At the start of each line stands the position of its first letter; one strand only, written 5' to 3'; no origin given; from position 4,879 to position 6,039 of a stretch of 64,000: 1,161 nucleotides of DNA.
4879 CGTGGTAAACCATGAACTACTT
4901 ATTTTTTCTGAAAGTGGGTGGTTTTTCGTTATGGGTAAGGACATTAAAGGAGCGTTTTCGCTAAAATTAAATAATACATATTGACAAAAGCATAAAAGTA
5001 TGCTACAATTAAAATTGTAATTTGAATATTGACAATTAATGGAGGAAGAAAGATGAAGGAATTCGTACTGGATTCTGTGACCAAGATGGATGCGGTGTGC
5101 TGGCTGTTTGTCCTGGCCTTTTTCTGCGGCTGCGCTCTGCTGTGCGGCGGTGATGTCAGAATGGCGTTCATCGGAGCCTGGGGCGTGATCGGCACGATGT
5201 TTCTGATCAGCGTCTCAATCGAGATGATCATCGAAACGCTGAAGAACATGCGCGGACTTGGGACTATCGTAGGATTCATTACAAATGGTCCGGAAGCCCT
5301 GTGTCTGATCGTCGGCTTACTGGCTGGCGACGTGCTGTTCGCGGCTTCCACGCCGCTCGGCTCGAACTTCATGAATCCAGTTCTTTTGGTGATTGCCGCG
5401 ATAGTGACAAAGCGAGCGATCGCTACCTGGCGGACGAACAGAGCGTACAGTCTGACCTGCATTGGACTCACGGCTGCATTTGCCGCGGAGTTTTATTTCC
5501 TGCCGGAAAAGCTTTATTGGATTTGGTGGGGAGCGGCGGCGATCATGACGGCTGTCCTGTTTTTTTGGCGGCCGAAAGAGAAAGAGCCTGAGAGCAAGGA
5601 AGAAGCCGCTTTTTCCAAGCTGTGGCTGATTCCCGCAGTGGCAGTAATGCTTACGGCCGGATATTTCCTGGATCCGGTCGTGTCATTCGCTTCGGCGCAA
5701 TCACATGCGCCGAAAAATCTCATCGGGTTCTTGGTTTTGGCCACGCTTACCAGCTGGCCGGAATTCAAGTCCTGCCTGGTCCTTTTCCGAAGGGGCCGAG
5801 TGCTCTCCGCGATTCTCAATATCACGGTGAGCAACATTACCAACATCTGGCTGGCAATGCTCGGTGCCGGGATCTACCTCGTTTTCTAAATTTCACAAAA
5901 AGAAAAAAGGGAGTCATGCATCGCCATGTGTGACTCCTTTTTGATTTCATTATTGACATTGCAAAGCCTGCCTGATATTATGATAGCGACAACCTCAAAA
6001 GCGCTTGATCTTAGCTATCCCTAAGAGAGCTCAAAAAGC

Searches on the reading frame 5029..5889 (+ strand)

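Call 22: search_protein_families(library=pfam, proteins=[window:5029-5889:+], max_evalue=0.01)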
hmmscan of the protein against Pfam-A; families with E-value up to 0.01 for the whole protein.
window:5029-5889:+ (286 aa): 3 families
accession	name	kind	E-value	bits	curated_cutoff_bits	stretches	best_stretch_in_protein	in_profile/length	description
PF01699.29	Na_Ca_ex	-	4.5e-06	27.1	24.9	1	205-275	12-81/151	Sodium/calcium exchanger protein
PF11992.13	TgpA_N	-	0.0001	21.9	30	1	91-214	53-179/333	TgpA N-terminal domain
PF13727.12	CoA_binding_3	-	0.002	18.6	25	1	22-90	22-92/175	CoA-binding domain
